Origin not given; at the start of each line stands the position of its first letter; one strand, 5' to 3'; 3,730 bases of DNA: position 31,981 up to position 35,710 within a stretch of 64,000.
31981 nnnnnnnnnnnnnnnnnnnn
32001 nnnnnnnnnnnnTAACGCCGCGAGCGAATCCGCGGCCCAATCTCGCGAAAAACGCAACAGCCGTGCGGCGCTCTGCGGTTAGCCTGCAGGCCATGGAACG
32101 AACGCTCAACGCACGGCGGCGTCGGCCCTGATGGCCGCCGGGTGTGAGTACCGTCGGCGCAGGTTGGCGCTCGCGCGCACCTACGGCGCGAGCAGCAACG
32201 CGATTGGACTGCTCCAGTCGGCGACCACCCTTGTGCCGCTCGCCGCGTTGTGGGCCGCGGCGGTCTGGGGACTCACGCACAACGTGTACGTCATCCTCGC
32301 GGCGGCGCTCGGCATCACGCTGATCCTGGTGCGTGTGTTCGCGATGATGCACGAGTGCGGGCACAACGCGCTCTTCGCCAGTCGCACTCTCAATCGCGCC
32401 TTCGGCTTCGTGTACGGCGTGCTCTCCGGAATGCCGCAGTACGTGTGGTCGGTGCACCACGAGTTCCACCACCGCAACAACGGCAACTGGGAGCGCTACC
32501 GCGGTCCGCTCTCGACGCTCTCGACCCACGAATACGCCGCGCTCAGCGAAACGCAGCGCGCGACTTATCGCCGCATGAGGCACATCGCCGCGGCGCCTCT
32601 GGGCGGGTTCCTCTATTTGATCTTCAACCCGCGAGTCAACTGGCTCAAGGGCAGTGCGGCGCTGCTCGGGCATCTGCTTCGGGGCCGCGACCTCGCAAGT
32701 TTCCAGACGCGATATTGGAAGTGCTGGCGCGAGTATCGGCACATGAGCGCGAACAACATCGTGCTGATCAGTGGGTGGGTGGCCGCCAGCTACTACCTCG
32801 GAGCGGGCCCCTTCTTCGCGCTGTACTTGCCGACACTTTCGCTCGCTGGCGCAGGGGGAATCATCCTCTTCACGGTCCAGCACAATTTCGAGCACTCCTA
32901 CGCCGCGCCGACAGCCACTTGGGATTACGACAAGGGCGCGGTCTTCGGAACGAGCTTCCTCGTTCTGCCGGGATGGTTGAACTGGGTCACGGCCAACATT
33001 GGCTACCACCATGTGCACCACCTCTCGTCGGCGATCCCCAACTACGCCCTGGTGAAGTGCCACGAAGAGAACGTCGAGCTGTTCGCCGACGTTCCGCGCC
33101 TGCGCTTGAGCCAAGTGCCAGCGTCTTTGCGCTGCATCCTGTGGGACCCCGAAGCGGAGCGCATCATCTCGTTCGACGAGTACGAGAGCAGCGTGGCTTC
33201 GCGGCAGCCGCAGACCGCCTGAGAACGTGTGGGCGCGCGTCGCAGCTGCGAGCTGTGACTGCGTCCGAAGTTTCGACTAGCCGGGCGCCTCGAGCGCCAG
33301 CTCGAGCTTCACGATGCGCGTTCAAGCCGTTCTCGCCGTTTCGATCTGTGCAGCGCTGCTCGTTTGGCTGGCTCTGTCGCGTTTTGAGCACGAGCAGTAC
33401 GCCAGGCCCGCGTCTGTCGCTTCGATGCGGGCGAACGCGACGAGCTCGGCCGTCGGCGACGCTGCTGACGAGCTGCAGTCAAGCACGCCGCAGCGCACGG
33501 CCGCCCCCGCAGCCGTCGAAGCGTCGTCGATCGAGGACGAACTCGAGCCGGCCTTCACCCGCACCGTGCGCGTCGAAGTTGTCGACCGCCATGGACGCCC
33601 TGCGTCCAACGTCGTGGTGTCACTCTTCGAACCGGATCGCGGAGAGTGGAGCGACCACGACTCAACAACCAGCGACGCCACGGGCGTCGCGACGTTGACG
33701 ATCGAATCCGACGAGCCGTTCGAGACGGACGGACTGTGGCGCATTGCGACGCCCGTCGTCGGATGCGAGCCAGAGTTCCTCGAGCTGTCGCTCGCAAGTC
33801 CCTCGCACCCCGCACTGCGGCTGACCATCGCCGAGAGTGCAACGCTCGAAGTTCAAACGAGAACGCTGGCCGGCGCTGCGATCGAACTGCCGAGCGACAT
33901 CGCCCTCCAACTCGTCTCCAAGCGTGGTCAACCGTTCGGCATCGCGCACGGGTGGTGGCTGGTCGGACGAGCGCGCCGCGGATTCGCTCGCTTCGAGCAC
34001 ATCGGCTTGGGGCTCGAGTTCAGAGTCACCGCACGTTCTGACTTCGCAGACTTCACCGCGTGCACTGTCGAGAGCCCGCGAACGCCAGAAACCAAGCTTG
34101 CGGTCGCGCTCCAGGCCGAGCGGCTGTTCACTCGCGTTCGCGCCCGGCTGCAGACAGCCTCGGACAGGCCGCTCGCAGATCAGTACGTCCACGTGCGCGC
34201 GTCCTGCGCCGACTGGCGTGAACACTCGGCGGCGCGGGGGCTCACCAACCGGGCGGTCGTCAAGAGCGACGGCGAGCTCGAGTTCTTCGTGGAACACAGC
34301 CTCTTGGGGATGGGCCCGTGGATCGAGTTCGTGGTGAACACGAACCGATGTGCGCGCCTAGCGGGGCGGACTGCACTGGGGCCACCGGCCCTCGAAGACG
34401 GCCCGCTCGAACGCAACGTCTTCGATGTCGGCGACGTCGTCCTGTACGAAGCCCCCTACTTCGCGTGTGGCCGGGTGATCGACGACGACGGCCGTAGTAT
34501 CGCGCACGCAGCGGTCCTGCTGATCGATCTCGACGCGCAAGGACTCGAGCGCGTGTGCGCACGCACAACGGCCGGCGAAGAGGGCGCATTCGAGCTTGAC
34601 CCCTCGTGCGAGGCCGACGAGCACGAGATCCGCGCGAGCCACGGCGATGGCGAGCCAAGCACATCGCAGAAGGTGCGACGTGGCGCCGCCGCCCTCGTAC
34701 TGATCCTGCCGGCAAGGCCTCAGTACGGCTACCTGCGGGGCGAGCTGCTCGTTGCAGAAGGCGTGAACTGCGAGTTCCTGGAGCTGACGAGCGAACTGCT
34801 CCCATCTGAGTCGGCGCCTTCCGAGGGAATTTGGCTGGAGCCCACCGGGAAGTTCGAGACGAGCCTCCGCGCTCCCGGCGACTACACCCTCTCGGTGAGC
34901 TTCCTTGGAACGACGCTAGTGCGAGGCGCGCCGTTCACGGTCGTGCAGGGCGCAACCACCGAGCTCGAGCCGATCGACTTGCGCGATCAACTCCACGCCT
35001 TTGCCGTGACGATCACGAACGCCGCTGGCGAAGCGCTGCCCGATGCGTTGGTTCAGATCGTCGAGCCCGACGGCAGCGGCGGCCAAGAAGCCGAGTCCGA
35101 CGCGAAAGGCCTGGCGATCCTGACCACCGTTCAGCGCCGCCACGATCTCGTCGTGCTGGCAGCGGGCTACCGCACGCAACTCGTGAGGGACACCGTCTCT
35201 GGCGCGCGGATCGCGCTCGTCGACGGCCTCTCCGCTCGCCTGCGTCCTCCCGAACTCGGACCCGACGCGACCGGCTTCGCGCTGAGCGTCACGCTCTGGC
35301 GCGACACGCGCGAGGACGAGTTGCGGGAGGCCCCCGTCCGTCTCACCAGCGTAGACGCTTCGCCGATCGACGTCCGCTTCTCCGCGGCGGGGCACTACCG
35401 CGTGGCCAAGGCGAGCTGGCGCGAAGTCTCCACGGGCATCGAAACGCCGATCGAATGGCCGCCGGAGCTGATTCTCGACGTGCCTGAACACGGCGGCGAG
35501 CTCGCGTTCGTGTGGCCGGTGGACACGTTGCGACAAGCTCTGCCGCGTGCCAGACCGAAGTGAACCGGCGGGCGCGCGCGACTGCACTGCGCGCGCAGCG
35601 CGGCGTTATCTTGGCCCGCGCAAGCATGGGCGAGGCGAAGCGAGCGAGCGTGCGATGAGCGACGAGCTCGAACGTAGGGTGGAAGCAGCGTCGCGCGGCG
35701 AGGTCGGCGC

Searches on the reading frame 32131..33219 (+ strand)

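Call 20: search_protein_families(library=pfam, proteins=[window:32131-33219:+], max_evalue=0.01)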
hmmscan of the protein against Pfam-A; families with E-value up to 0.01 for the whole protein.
window:32131-33219:+ (363 aa): 1 family
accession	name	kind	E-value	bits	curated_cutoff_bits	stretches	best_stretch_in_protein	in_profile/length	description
PF00487.30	FA_desaturase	-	6.7e-22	78.9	29.7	1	55-320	7-244/253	Fatty acid desaturase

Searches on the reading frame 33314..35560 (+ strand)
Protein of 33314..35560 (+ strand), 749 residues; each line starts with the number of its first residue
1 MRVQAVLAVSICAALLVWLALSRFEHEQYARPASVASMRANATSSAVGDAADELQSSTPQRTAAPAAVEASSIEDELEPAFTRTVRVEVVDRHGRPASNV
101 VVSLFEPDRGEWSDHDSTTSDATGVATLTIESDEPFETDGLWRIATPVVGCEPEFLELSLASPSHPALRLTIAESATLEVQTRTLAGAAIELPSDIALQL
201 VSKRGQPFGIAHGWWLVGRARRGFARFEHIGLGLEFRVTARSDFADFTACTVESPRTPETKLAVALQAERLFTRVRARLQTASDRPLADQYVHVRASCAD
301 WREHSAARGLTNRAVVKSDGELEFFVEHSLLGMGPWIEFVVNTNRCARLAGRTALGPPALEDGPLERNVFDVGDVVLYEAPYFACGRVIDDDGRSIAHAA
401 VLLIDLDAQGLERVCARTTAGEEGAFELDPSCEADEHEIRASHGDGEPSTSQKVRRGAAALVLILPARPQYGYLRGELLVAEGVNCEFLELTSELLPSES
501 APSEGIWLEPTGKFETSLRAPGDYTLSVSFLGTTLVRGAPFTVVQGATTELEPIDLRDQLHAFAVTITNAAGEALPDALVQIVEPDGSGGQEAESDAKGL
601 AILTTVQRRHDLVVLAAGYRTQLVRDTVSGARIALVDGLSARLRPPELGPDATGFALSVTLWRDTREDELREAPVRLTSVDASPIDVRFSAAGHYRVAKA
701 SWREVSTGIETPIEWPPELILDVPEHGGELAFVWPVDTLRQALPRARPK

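Call 20: search_protein_families(library=pfam, proteins=[window:33314-35560:+], max_evalue=0.01)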
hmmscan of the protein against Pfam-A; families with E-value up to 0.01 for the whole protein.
window:33314-35560:+ (749 aa): 5 families
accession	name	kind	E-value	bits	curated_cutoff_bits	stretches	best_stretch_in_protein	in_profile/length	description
PF13620.12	CarboxypepD_reg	-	2.3e-21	76.4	32.3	2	565-625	4-65/82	Carboxypeptidase regulatory-like domain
PF02369.22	Big_1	-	8.4e-08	32.7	34.9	1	83-134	19-70/93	Bacterial Ig-like domain (group 1)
PF17789.7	MG4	-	4.1e-07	30.6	24.7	1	84-133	17-63/95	Macroglobulin domain MG4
PF13715.12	CarbopepD_reg_2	-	0.001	19.5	32.2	0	510-533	32-55/88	CarboxypepD_reg-like domain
PF24025.1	Ig_DR_A0283-like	-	0.0021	18.8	27.1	0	562-606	8-53/102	DR_A0283-like, Ig-like domain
